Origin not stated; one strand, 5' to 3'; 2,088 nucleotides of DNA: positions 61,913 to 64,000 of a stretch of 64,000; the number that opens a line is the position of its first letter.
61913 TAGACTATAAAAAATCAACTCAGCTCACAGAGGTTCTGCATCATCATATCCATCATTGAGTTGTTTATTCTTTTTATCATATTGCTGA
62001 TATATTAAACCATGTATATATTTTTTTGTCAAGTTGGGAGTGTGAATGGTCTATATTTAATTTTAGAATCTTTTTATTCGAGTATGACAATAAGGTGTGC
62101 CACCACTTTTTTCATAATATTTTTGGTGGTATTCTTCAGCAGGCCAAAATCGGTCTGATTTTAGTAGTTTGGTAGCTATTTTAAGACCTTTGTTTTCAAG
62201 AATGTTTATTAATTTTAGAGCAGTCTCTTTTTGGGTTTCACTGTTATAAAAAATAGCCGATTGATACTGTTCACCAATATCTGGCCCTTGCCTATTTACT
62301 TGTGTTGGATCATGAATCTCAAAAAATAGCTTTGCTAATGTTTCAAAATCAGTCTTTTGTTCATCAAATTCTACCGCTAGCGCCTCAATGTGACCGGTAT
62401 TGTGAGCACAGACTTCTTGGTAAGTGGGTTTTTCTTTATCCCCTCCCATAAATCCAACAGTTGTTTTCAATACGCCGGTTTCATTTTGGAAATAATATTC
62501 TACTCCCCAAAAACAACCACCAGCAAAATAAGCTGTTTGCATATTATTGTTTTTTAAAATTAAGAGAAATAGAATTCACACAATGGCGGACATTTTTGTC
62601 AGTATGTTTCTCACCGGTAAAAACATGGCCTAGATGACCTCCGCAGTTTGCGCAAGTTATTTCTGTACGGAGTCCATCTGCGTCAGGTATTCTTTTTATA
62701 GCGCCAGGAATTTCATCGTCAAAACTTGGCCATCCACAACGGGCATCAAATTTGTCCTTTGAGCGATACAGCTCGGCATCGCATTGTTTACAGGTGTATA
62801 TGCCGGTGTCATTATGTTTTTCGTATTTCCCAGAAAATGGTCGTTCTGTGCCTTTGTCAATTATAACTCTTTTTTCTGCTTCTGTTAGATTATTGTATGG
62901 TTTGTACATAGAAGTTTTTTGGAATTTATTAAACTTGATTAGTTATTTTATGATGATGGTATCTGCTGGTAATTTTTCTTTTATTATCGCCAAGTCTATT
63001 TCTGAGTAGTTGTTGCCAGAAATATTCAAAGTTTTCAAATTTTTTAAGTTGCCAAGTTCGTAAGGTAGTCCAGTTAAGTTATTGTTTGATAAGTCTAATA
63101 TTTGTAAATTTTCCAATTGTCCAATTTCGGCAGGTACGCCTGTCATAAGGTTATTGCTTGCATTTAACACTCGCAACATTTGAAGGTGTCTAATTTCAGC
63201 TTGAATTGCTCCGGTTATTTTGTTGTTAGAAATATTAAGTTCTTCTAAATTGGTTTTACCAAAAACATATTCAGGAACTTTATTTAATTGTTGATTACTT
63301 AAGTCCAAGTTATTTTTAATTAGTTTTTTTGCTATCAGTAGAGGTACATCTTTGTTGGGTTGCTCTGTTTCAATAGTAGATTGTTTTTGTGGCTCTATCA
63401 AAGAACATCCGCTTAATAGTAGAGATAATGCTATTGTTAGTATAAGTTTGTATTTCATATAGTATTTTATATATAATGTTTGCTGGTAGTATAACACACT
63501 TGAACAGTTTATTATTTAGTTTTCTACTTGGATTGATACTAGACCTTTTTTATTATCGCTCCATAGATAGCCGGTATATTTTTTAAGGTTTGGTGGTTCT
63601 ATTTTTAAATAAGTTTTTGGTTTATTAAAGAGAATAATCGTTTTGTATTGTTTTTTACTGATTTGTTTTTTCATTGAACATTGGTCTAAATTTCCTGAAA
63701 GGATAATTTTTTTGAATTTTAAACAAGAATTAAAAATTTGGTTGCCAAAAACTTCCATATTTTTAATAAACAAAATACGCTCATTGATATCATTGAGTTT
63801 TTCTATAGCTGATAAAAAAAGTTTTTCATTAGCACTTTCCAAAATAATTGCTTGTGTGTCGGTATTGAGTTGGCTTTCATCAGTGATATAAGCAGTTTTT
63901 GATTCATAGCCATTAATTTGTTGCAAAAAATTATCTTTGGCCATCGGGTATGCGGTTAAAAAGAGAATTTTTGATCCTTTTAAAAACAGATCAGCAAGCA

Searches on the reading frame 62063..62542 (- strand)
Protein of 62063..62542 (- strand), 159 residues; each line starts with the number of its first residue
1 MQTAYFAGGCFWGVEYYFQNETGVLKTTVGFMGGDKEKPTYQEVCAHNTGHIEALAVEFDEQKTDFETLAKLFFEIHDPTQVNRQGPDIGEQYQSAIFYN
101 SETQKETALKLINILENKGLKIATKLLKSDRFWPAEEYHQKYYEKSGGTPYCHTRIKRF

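Call 58: find_encoding_contigs(protein=window:62063-62542:-, flank=10000, max_places=3)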
Protein window:62063-62542:- (159 aa): 23 contigs read that carry it; 3 places shown.
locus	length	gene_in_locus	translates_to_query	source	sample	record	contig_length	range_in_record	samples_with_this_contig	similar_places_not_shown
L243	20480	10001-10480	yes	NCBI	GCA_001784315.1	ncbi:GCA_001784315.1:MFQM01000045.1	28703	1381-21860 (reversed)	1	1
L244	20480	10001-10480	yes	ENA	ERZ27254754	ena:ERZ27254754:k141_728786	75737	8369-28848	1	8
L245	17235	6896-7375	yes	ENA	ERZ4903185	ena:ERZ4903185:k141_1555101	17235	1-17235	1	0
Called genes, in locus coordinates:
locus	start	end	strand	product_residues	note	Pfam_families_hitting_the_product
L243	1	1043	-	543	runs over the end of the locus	PF00664:ABC_membrane, PF00005:ABC_tran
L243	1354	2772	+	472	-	PF00595:PDZ (weak), PF13180:PDZ_2 (weak), PF17820:PDZ_6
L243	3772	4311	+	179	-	-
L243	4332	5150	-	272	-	PF13495:Phage_int_SAM_4, PF02899:Phage_int_SAM_1 (weak), PF00589:Phage_integrase, PF22823:MrpR_C_cat (weak)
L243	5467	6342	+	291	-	PF06977:SdiA-regulated (faint)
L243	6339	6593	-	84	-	-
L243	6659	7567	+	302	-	PF02661:Fic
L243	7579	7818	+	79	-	PF01329:Pterin_4a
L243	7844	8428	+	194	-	-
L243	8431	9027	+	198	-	-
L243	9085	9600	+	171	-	-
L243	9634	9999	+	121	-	PF01641:SelR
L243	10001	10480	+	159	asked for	PF01625:PMSR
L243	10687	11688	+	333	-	-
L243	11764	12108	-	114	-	-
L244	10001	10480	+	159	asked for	PF01625:PMSR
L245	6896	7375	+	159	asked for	PF01625:PMSR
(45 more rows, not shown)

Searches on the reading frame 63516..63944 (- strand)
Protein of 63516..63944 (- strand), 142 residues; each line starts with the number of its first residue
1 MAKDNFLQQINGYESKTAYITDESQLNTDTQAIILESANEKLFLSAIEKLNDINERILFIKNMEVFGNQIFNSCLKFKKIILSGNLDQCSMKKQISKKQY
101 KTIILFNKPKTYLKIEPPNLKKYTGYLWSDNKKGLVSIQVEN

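Call 23: find_encoding_contigs(protein=window:63516-63944:-, flank=10000, max_places=4)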
Protein window:63516-63944:- (142 aa): 3 contigs read that carry it; 3 places shown.
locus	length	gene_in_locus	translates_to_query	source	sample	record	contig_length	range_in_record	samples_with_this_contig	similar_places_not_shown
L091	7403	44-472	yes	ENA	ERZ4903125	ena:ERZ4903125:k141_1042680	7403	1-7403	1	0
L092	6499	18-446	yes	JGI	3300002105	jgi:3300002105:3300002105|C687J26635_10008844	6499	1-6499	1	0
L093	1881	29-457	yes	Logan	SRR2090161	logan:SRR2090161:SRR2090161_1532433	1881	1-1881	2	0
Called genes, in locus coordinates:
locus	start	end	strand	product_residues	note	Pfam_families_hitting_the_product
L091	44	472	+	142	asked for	-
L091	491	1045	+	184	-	-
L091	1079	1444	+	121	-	PF01641:SelR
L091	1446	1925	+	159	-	PF01625:PMSR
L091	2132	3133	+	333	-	-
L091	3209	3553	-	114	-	-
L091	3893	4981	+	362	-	PF02646:RmuC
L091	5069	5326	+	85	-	-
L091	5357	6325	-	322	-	PF06144:DNA_pol3_delta (weak), PF21694:DNA_pol3_delta_C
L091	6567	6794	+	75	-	-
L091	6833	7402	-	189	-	?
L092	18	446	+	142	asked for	-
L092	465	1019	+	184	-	-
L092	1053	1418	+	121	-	PF01641:SelR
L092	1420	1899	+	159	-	PF01625:PMSR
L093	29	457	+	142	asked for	-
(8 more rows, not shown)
